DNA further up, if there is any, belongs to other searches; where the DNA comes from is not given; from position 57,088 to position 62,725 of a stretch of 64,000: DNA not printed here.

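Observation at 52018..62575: Polysaccharide-utilization-like locus combining a NanM-like Kelch mutarotase, a tandem BNR sialidase-like enzyme, an HpcH aldolase, a GntR/LacI regulator and a TBDR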

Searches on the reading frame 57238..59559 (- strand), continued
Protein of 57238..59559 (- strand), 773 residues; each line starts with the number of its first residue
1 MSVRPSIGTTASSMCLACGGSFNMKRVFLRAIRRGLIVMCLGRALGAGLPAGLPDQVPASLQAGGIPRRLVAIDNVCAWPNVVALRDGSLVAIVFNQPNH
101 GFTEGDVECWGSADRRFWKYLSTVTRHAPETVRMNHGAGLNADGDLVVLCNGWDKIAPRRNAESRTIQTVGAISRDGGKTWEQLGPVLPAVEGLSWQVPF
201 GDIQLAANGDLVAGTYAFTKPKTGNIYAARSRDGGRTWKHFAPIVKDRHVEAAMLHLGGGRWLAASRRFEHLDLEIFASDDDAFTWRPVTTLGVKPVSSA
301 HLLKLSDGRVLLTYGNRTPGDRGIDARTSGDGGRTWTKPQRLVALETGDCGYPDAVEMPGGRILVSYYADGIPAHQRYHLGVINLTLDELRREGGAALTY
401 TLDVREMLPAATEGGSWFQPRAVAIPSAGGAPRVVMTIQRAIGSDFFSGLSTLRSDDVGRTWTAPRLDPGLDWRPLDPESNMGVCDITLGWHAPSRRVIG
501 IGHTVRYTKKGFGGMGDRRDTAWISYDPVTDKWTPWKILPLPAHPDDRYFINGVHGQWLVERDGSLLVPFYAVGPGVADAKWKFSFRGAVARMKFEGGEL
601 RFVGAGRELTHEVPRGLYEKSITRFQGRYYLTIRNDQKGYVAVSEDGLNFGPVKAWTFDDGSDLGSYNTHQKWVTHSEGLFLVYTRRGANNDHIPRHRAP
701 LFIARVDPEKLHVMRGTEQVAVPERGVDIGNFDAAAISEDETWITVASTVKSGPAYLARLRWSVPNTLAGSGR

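Call 101: find_encoding_contigs(protein=P0130, flank=10000, max_places=2)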
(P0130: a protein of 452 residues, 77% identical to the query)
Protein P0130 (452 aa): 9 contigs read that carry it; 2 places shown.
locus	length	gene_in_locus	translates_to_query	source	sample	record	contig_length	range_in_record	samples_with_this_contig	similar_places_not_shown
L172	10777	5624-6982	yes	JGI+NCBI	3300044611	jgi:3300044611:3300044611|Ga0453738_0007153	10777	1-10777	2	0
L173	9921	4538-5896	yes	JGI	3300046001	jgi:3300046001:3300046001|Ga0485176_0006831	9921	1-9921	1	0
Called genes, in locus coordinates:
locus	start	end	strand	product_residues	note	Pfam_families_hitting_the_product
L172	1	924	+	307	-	?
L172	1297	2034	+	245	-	PF00005:ABC_tran, PF13304:AAA_21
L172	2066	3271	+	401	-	PF12679:ABC2_membrane_2, PF12698:ABC2_membrane_3, PF12730:ABC2_membrane_4 (weak)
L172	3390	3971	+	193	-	PF27881:CRWN_N (faint)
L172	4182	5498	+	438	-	PF02885:Glycos_trans_3N, PF00591:Glycos_transf_3, PF07831:PYNP_C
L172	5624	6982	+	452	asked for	-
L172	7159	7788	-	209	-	-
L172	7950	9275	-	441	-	PF00375:SDF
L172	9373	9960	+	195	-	PF09835:DUF2062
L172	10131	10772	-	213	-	PF00174:Oxidored_molyb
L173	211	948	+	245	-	PF00005:ABC_tran, PF13304:AAA_21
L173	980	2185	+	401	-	PF12679:ABC2_membrane_2, PF12698:ABC2_membrane_3, PF12730:ABC2_membrane_4 (weak)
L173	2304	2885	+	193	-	PF27881:CRWN_N (faint)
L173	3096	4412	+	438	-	PF02885:Glycos_trans_3N, PF00591:Glycos_transf_3, PF07831:PYNP_C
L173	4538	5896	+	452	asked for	-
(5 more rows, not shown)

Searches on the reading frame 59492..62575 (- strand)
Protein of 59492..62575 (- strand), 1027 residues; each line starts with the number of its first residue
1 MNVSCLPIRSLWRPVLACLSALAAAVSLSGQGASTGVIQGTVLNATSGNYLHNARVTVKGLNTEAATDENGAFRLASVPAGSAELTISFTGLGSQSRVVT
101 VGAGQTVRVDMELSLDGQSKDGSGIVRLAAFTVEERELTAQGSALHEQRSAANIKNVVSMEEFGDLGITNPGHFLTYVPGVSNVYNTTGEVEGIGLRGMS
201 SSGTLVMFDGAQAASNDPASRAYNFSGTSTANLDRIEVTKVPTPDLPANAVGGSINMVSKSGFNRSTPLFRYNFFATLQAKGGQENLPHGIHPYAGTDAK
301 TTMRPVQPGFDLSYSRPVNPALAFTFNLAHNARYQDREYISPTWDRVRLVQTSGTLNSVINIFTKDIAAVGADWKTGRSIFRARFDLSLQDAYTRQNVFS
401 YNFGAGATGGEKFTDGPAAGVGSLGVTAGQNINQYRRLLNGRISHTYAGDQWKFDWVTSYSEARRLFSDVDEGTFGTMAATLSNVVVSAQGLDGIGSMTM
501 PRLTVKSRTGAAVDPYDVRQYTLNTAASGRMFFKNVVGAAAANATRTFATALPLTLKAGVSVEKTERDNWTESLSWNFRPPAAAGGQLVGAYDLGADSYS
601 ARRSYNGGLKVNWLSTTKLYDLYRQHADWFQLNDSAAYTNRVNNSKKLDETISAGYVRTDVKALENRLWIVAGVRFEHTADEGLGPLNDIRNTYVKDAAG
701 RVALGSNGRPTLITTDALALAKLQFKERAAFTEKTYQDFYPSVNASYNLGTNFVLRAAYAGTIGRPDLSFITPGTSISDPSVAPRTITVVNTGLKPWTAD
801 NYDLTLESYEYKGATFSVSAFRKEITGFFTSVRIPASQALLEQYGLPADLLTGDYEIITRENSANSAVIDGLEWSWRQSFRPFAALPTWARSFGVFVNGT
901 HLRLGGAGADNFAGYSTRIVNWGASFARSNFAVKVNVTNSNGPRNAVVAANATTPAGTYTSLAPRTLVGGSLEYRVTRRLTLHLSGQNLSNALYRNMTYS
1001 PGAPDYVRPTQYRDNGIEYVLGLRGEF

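Call 4: search_protein_families(library=pfam, proteins=[window:59492-62575:-], max_evalue=0.01)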
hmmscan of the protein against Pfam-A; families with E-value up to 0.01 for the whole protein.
window:59492-62575:- (1027 aa): 6 families
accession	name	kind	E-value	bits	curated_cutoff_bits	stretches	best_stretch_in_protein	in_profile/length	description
PF00593.30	TonB_dep_Rec_b-barrel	-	1.9e-19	71.3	27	1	532-989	55-436/436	TonB dependent receptor-like, beta-barrel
PF13620.12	CarboxypepD_reg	-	2.7e-16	60.1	32.3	1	38-113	2-81/82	Carboxypeptidase regulatory-like domain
PF13715.12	CarbopepD_reg_2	-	3.8e-16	59.3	32.2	1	38-116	1-79/88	CarboxypepD_reg-like domain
PF07715.20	Plug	-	8.7e-14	52.4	23.9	1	148-253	2-106/107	TonB-dependent Receptor Plug Domain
PF14905.12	OMP_b-brl_3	-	4.2e-12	46.3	27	1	727-1002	147-386/408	Outer membrane protein beta-barrel family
PF14686.12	fn3_3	-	0.0051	17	24.4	0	40-108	7-74/75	Polysaccharide lyase family 4, domain II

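Call 5: search_protein_families(library=ncbifam, proteins=[window:59492-62575:-], max_evalue=0.01)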
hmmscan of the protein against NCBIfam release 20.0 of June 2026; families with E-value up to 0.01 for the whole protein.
window:59492-62575:- (1027 aa): 8 families
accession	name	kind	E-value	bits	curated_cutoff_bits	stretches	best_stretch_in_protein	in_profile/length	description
TIGR01782.1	TonB-Xanth-Caul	subfamily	1.2e-74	252.1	310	1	140-1027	12-868/868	TonB-dependent receptor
TIGR01785.1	TonB-hemin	subfamily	5.7e-13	48.2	316.85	2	154-260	21-129/677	TonB-dependent heme/hemoglobin receptor family protein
NF052345.1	S_layer_anammox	exception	6.9e-10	37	1400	1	33-119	1310-1397/1596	Kustd1514 family S-layer glycoprotein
TIGR01786.1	TonB-hemlactrns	subfamily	3e-08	32.5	323.75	2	149-260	19-134/719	TonB-dependent hemoglobin/transferrin/lactoferrin family receptor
NF007478.2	PRK10064.1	equivalog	3.4e-08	32.2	745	1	141-260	36-158/663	catecholate siderophore receptor CirA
NF010010.0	PRK13483.1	equivalog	4.5e-08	31.5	927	1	137-261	37-164/660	ligand-gated channel protein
NF010038.0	PRK13513.1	equivalog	8.7e-05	21.2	942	1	139-261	41-166/659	ligand-gated channel protein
NF049946.1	TonB_dep_CU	exception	0.0033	15.8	700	1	194-272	103-182/683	TonB-dependent receptor, CU motif-type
